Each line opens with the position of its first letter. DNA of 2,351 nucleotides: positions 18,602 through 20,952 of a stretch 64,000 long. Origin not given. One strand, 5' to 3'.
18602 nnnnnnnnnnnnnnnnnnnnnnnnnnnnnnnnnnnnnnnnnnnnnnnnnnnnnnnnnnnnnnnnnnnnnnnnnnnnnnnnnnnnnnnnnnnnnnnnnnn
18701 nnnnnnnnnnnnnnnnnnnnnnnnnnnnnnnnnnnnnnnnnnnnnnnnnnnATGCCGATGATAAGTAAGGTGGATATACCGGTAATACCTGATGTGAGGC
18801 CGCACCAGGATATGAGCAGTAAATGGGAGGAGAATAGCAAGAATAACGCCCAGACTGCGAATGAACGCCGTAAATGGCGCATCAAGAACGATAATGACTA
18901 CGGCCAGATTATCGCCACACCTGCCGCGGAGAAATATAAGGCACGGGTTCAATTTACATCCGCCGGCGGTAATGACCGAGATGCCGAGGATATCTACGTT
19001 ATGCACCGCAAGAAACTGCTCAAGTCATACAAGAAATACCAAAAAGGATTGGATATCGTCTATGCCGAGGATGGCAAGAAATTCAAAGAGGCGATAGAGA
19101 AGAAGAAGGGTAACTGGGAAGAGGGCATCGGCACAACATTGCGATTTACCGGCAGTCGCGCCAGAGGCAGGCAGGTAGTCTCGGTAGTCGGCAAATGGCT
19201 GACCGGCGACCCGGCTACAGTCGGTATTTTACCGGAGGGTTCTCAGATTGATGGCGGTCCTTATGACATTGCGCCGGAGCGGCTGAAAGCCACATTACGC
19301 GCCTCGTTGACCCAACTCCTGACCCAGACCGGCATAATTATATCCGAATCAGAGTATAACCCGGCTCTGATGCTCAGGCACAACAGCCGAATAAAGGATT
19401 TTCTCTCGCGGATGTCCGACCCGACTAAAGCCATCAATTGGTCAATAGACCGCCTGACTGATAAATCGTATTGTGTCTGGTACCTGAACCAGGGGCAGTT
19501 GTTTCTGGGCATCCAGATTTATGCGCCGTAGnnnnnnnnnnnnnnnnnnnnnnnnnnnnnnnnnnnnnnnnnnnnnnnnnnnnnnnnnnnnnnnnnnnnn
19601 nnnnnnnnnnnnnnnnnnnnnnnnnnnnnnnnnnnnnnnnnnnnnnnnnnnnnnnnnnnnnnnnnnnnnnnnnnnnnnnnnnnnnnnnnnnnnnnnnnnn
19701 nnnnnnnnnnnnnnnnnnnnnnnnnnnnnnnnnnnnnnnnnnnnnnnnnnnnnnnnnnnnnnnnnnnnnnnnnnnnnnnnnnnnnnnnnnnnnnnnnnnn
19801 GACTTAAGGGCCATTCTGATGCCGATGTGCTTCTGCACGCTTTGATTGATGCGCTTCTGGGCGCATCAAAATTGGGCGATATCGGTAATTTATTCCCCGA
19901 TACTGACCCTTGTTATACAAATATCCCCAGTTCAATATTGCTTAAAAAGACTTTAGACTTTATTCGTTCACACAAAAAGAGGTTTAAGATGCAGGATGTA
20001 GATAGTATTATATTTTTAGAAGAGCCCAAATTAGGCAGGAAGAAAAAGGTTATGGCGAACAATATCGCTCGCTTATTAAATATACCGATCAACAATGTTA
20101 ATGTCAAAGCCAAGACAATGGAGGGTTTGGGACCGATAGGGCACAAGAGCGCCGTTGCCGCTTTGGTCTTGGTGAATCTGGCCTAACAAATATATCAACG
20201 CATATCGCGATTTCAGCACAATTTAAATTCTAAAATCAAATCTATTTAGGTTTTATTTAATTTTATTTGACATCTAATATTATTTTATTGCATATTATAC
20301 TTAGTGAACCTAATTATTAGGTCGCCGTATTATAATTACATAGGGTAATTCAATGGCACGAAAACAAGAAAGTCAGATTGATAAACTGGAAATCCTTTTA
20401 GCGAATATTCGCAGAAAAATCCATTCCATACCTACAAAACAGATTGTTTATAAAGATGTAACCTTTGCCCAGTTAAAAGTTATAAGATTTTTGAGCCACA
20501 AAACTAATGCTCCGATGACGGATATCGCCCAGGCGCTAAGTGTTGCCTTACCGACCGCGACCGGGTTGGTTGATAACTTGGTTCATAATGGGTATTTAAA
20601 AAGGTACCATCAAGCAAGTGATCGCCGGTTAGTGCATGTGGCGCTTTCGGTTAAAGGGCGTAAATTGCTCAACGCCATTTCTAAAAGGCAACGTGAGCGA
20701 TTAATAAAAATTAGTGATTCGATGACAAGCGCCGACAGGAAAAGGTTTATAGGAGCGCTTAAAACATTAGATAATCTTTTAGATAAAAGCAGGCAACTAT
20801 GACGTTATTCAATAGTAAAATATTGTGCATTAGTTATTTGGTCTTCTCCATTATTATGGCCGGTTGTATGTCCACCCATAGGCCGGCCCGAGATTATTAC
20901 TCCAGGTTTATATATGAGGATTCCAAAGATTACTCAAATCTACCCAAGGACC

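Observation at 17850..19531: GC-shifted ORFan with multi-hairpin leader behind a 0.9-kb word-repetitive non-coding block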

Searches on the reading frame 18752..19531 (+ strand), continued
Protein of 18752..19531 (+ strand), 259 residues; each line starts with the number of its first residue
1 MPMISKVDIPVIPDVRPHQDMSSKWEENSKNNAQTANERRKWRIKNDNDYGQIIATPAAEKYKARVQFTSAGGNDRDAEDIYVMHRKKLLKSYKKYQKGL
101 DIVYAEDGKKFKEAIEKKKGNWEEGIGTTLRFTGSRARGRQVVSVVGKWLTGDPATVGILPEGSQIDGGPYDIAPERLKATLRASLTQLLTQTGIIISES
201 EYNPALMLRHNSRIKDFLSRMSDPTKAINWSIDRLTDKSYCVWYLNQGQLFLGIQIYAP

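Call 88: find_related_loci(query=P0023, collection=viral_contigs, flank=10000)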
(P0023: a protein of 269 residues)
Query P0023 (269 aa) in viral_contigs; peptide patterns used: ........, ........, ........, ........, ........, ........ (x = any residue, [..] = any of these).
8 stretches matched a pattern, but none encodes a relative of the query by tblastn (E <= 1e-3).

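Call 89: search_protein_families(library=phrogs, proteins=[L029:4230-6188:+, L029:6443-7567:+, L029:2388-3302:+, L029:3371-4234:+, L029:9197-9679:+, L029:9704-10297:+, L030:7941-8834:+, L030:8847-10304:+, L030:6503-7666:-, L030:1525-2844:-], max_evalue=0.01)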
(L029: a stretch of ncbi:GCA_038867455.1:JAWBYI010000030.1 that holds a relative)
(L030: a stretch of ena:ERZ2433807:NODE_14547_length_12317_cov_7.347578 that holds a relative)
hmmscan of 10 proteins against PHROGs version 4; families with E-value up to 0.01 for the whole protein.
L029:4230-6188:+ (653 aa): 0 families

L029:6443-7567:+ (375 aa): 0 families

L029:2388-3302:+ (305 aa): 0 families

L029:3371-4234:+ (288 aa): 0 families

L029:9197-9679:+ (161 aa): 0 families

L029:9704-10297:+ (198 aa): 0 families

L030:7941-8834:+ (298 aa): 0 families

L030:8847-10304:+ (486 aa): 1 family
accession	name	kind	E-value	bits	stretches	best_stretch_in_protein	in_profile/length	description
phrog_1272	-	tail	5.4e-05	22.1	1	18-350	824-1046/1606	tail length tape measure protein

L030:6503-7666:- (387 aa): 0 families

L030:1525-2844:- (439 aa): 1 family
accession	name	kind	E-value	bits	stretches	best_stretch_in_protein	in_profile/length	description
phrog_6542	-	other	2.9e-30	106.2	1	36-419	40-424/435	protease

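Call 90: fold_search(model_id=the predicted structure, library=pdb)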
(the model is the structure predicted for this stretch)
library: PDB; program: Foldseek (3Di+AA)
matches with E <= 10: 1444; with E <= 0.001: 0
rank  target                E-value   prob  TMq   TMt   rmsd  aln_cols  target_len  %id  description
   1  9q3u_B                3.2e-01  0.07  0.12  0.04  23.4       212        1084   14  Cryo EM structure of elk ACE2 in complex with SARS-CoV-2 spike trimer (released 2026-02-25)
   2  5w9l_A                3.8e-01  0.05  0.11  0.07  24.0       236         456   10  MERS S ectodomain trimer in complex with variable domain of neutralizing antibody G4 (released 2017-08-16)
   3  8vcr_A                4.0e-01  0.06  0.10  0.07  23.6       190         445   11  SARS-CoV-2 Spike S2 bound to Fab 54043-5 (released 2024-07-31)
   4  7sob_A                4.5e-01  0.08  0.14  0.04  23.0       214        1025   13  SARS-CoV-2 S B.1.617.1 kappa variant + S309 + S2L20 Global Refinement (released 2021-11-17)
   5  6zgg_A                4.8e-01  0.06  0.12  0.04  23.8       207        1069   13  Furin Cleaved Spike Protein of SARS-CoV-2 with One RBD Erect (released 2020-07-01)
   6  9cb0_A                5.0e-01  0.06  0.13  0.04  24.1       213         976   14  SARS-CoV-2 S protein - Accum modified (released 2025-07-23)
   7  5w9m_D                5.0e-01  0.06  0.11  0.08  24.6       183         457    9  MERS S ectodomain trimer in complex with variable domain of neutralizing antibody G4 (released 2017-08-16)
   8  7chh_B                5.0e-01  0.06  0.12  0.04  23.3       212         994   13  Cryo-EM structure of the SARS-CoV-2 S-6P in complex with BD-368-2 Fabs (released 2020-09-16)
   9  7v7r_C                5.3e-01  0.08  0.15  0.05  23.0       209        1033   13  Cryo-EM structure of SARS-CoV-2 S-Delta variant (B.1.617.2), one RBD-up conformation 4 (released 2021-10-06)
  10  9jmf_A                5.6e-01  0.09  0.16  0.04  22.9       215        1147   13  Cryo-EM structure of SA-BatCoV (Neoromicia/PML-PHE1/RSA/2011) S-trimer (released 2025-06-18)
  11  7y71_A                5.6e-01  0.08  0.15  0.05  23.3       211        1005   13  SARS-CoV-2 spike glycoprotein trimer complexed with Fab fragment of anti-RBD antibody E7 (released 2023-08-02)
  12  9og5_B                5.6e-01  0.08  0.14  0.04  23.6       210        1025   13  SARS-COV-2-6P-MUT7 S PROTEIN-DY-III-281 complex 1 RBD up conformation (released 2025-10-01)
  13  8g76_A                5.9e-01  0.06  0.12  0.04  23.1       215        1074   13  SARS-CoV-2 spike/Nb5 complex (released 2024-02-21)
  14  9ell_A                5.9e-01  0.05  0.12  0.05  22.4       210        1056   14  Cryo-EM structure of SARS-CoV-2 Omicron JN.1.11 spike protein (one RBD up state) (released 2025-06-04)
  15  7rw2_A                6.3e-01  0.08  0.14  0.04  22.5       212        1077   12  Cryo-EM structure of NTD-directed neutralizing antibody 5-7 in complex with prefusion SARS-CoV-2 spike glycoprotein (released 2021-09-01)
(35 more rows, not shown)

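Call 93: search_protein_families(library=ncbifam, alignment_id=A4, max_evalue=0.01)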
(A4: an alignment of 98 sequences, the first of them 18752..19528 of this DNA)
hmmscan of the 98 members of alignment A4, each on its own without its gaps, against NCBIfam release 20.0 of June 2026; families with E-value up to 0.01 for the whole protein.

A. member 1, window:18752-19528:+ (259 aa): 0 families

B. families by the number of members that match (of 98 scanned): 0 families

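Call 94: search_protein_families(library=padloc, alignment_id=A4, max_evalue=0.01)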
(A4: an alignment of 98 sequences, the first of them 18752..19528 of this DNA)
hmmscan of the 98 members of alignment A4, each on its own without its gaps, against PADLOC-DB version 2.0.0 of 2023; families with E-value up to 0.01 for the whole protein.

A. member 1, window:18752-19528:+ (259 aa): 0 families

B. families by the number of members that match (of 98 scanned): 5 families
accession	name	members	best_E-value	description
PDLC05005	PDC-S35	1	0.00051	-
PDLC00793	Cyclase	1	0.0032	oligonucleotide-cyclase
PDLC04618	PDC-M38B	1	0.0065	-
PDLC01982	CARF_m3--CARF_PIN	1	0.0069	-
PDLC00674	Effector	1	0.0079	2TM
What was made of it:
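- On Known anti-phage defence system component: Only five single-member hits, the best E = 5.1e-4, among 98 relatives (call 94).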

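Call 95: search_dna_similar(query=window:18752-19528:+, collection=phages, mode=protein, max_evalue=0.01)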
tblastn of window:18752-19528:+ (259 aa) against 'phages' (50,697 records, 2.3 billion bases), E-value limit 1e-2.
No match.

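Call 96: search_dna_similar(query=window:18752-19528:+, collection=plasmids, mode=protein, max_evalue=0.01)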
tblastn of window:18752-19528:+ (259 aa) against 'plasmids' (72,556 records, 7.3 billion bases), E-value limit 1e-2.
No match.

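Call 97: search_protein_families(library=pfam, proteins=[P0046, P0079, P0036, P0091, P0106, P0108, P0144, P0151, P0125, P0120], max_evalue=0.001)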
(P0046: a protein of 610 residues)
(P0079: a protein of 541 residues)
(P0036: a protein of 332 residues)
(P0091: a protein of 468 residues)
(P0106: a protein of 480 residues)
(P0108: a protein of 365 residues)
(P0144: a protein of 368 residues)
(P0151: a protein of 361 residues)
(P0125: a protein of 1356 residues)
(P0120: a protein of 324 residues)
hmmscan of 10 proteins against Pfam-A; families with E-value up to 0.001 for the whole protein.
P0046 (610 aa): 2 families
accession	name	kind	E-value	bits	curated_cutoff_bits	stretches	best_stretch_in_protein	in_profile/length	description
PF13365.12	Trypsin_2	-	2.7e-10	41.6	27.6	1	94-222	11-138/144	Trypsin-like peptidase domain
PF00089.32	Trypsin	-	1.4e-05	25.4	20.6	1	93-261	35-214/220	Trypsin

P0079 (541 aa): 2 families
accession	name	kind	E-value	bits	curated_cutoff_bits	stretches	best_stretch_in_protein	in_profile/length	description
PF13365.12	Trypsin_2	-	5.3e-17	63.3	27.6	1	54-198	1-144/144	Trypsin-like peptidase domain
PF00089.32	Trypsin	-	5.6e-07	30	20.6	1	55-208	28-204/220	Trypsin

P0036 (332 aa): 0 families

P0091 (468 aa): 0 families

P0106 (480 aa): 0 families

P0108 (365 aa): 0 families

P0144 (368 aa): 0 families

P0151 (361 aa): 0 families

P0125 (1356 aa): 10 families
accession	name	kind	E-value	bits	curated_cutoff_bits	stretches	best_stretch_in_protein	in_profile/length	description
PF17624.7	US30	-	6.3e-15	55.4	27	0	1148-1203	37-92/282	Family of unknown function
PF14292.12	SusE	-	1.1e-08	35.6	25.2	0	160-247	10-98/106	SusE outer membrane protein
PF23831.1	DUF7201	-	1.3e-08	35.1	27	0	171-201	14-44/142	Coiled-coil region of unknown function (DUF7201)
PF11690.13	DUF3287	-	1.1e-06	29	27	0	93-136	13-56/121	Protein of unknown function (DUF3287)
PF14659.12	Phage_int_SAM_3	-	3.9e-06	27.4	22.6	0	65-83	14-32/58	Phage integrase, N-terminal SAM-like domain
PF13263.12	PHP_C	-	4.1e-06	26.7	21.3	0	112-137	31-55/56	PHP-associated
PF17416.8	Glycoprot_B_PH1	-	1.2e-05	25.5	27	0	83-124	115-156/210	Herpesvirus Glycoprotein B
PF18580.7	HTH_SUN2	-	4.9e-05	23.9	30.4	0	72-85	44-57/58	SUN2 helix-turn-helix domain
PF23245.1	RRM_PARP14_2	-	0.00012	22.6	27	0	161-205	9-52/81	PARP14, second RRM domain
PF03352.18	Adenine_glyco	-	0.0005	20.4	25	0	73-150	84-161/177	Methyladenine glycosylase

P0120 (324 aa): 0 families

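Call 117: search_solved_structures(query=L005:1155-1994:+, max_evalue=1)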
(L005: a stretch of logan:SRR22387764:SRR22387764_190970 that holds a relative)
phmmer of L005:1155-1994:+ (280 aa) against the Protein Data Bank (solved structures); distinct sequences matched with E-value up to 1: 0.

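Call 122: find_encoding_contigs(protein=P0023, flank=8000, max_places=2)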
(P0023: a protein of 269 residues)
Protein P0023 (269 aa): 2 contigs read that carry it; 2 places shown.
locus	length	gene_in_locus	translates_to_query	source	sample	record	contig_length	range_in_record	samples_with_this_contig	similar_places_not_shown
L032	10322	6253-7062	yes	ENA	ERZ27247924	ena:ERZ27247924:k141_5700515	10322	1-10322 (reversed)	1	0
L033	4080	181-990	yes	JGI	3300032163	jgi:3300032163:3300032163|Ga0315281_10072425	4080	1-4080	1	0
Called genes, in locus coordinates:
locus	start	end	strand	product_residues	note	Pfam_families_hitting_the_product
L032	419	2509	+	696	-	PF10602:RPN7 (faint), PF00515:TPR_1 (faint), PF07719:TPR_2 (faint), PF13432:TPR_16 (weak), PF14559:TPR_19 (weak), PF13181:TPR_8 (weak), PF13428:TPR_14 (weak), PF13432:TPR_16 (weak), +10 more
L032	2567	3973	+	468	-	PF01381:HTH_3, PF12844:HTH_19, PF13560:HTH_31, PF02086:MethyltransfD12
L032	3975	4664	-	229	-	PF13643:DUF4145 (weak)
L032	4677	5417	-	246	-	PF09233:Endonuc-EcoRV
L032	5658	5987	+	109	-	-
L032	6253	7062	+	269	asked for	-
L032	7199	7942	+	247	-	-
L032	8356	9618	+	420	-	PF02646:RmuC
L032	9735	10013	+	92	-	PF06803:DUF1232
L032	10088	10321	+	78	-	?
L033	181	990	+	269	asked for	-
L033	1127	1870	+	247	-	-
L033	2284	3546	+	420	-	PF02646:RmuC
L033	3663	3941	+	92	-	PF06803:DUF1232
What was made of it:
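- On Known anti-phage defence system component: Some relatives sit next to restriction-modification genes (call 122).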

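Call 123: find_encoding_contigs(protein=P0079, flank=8000, max_places=2)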
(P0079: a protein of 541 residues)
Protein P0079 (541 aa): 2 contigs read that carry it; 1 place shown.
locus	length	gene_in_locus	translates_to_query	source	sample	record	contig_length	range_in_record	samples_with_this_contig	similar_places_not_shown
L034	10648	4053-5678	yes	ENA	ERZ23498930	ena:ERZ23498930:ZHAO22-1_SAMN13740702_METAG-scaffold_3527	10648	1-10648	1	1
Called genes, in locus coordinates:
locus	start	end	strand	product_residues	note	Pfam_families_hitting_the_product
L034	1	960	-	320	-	?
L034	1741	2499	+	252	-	-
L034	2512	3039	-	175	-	PF10771:DUF2582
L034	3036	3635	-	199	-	-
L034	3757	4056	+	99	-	-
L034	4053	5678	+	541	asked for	PF00089:Trypsin (weak), PF13365:Trypsin_2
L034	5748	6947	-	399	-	PF01053:Cys_Met_Meta_PP, PF00155:Aminotran_1_2, PF00266:Aminotran_5 (faint)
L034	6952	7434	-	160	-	PF00258:Flavodoxin_1, PF03358:FMN_red, PF12641:Flavodoxin_3, PF12724:Flavodoxin_5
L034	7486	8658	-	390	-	PF04015:DUF362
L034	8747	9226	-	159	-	PF07977:FabA, PF22818:ApeI-like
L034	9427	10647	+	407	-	?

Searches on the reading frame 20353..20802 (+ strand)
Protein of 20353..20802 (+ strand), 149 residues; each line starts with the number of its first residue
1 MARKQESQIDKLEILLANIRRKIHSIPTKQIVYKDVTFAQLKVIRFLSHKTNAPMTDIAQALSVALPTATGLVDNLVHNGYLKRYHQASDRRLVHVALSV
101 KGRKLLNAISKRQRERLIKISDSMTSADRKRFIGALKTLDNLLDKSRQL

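Call 10: search_protein_families(library=pfam, proteins=[window:20353-20802:+], max_evalue=0.01)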
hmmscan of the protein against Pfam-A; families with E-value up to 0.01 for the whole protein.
window:20353-20802:+ (149 aa): 5 families
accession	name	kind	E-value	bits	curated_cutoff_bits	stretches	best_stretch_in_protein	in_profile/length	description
PF01047.28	MarR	-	1.3e-10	41.4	24.6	1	37-94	2-59/59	MarR family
PF12802.13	MarR_2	-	1.8e-06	28.4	27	1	35-92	2-60/61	MarR family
PF09339.16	HTH_IclR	-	2.2e-06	27.8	22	1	41-84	6-50/52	IclR helix-turn-helix domain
PF22381.2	Staph_reg_Sar_Rot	-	1.4e-05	25.5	27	1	36-109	12-85/85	Transcriptional regulator SarA/Rot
PF01325.25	Fe_dep_repress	-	0.0094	16.6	26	0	51-84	21-54/60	Iron dependent repressor, N-terminal DNA binding domain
